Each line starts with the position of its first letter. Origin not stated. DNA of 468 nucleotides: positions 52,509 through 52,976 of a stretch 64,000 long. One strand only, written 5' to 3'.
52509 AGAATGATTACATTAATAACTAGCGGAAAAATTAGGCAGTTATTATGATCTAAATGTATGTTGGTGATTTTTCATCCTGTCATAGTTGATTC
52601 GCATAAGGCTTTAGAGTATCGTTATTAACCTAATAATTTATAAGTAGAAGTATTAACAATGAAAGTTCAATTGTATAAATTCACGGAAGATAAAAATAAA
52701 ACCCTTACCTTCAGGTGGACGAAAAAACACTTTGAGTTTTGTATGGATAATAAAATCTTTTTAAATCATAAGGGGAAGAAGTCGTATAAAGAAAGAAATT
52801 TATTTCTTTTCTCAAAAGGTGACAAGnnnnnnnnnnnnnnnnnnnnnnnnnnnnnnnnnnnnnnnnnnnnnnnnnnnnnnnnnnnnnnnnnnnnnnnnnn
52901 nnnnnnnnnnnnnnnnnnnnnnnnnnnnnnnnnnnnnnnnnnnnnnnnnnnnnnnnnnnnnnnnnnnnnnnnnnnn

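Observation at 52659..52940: Ambiguous start and ~35-aa lysine-rich N-terminal extension on the XAT-like protein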

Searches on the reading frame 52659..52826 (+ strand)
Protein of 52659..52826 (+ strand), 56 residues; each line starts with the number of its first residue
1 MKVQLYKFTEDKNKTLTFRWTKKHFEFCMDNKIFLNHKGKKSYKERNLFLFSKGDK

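Call 42: search_solved_structures(query=A2, max_evalue=10, show_alignments=3)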
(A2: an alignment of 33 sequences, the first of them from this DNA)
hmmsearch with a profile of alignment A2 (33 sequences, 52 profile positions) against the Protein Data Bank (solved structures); distinct sequences matched with E-value up to 10: 0.
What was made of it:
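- On ApmA aminocyclitol acetyltransferase (NCBIfam NF000084): The N-terminal profile has no PDB hit at E <= 10 (call 42).
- Closest known: ApmA aminocyclitol N-acetyltransferase. Different: The A2 profile finds nothing in the PDB at E <= 10 (call 42).
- Tried and rejected: There were no hits, so no structural precedent for the module, including ApmA (call 42).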

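Call 46: search_protein_representatives(alignment_id=A2)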
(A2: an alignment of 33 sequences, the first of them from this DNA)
Query: 33 sequences, 52 profile positions. Proteins with E-value up to 0.001 (for the whole library): 26; up to 1e-10: 12; up to 1e-30: 0. The best 26 are listed.
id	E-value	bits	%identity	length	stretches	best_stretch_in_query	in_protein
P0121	4.9e-20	87.0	-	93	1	1-52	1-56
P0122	1.8e-19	85.2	-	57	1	1-52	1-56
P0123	8.0e-19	83.1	-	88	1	1-52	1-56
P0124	4.2e-18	80.8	-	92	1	3-51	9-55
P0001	7.5e-18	80.0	-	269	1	1-52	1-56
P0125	1.3e-16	76.0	-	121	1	1-51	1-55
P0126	2.9e-16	74.9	-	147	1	1-52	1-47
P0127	5.3e-16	74.1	-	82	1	8-52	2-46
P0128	4.5e-14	67.9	-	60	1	1-45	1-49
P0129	1.9e-13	65.9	-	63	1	5-49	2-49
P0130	5.4e-12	61.2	-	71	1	1-41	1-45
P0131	7.9e-11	57.5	-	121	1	7-41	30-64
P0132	9.3e-08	47.7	-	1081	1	1-48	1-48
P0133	3.2e-07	46.0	-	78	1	1-41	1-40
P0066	6.8e-07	44.9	-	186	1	23-52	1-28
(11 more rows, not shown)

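Call 68: profile_search(protein=P0132)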
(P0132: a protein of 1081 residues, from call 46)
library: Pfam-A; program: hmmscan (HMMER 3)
A. the first sequence (1081 residues): domains with independent E <= 10: 25; with E <= 0.001: 6
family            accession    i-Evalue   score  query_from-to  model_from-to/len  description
GARS_A            PF01071.24    8.2e-06    26.2     378-469         2-99/194  Phosphoribosylglycinamide synthetase, ATP-grasp (A) domain
ATP-grasp_3       PF02655.19    2.1e-05    25.1     378-604         3-155/160  ATP-grasp domain
Hexapep           PF00132.30    2.4e-05    24.3     142-176         2-36/36  Bacterial transferase hexapeptide (six repeats)
CPSase_L_D2       PF02786.22    3.4e-05    23.9     721-805         1-89/211  Carbamoyl-phosphate synthase L chain, ATP binding domain
GARS_A            PF01071.24    0.00013    22.3     721-815         2-99/194  Phosphoribosylglycinamide synthetase, ATP-grasp (A) domain
Hexapep_2         PF14602.12    0.00061    19.9     141-176         1-34/34  Hexapeptide repeat of succinyl-transferase
Dala_Dala_lig_C   PF07478.18      0.012    15.6     416-470        39-92/204  D-ala D-ala ligase C-terminus
GSH-S_ATP         PF02955.21      0.012    15.5     758-828        31-105/175  Prokaryotic glutathione synthetase, ATP-grasp domain
ATPgrasp_ST       PF14397.11      0.018    14.7     720-775        20-77/278  Sugar-transfer associated ATP-grasp
Dala_Dala_lig_C   PF07478.18      0.019    14.9     753-819        31-95/204  D-ala D-ala ligase C-terminus
ATP-grasp_3       PF02655.19      0.021    15.3     720-832         2-96/160  ATP-grasp domain
Acylphosphatase   PF00708.24      0.044    14.5    1008-1076       14-83/85  Acylphosphatase
RimK              PF08443.16       0.06    13.4     720-826         2-106/188  RimK-like ATP-grasp domain
ATP-grasp_2       PF08442.15       0.18    11.8     382-445         7-71/202  ATP-grasp domain
GSH-S_ATP         PF02955.21       0.31    10.9     401-483        19-106/175  Prokaryotic glutathione synthetase, ATP-grasp domain
ATPgrasp_YheCD    PF14398.11        0.8     9.3     524-609       151-230/255  YheC/D like ATP-grasp
CPSase_L_D2       PF02786.22        1.3     9.0     378-460         1-90/211  Carbamoyl-phosphate synthase L chain, ATP binding domain
ATP-grasp         PF02222.28        1.6     8.8     390-472         7-90/179  ATP-grasp domain
RimK              PF08443.16        1.8     8.5     907-979       126-187/188  RimK-like ATP-grasp domain
ATP-grasp_4       PF13535.11        2.5     8.1     759-810         3-66/160  ATP-grasp domain
ATP-grasp         PF02222.28        2.8     8.0     729-804         3-75/179  ATP-grasp domain
ATPgrasp_ST       PF14397.11        4.4     6.8     377-430        20-77/278  Sugar-transfer associated ATP-grasp
Hexapep           PF00132.30        6.8     7.0      78-96         16-34/36  Bacterial transferase hexapeptide (six repeats)
ATP-grasp_5       PF13549.11          7     6.4     372-419         5-52/221  ATP-grasp domain
ATP-grasp_2       PF08442.15        8.2     6.4     725-800         7-81/202  ATP-grasp domain
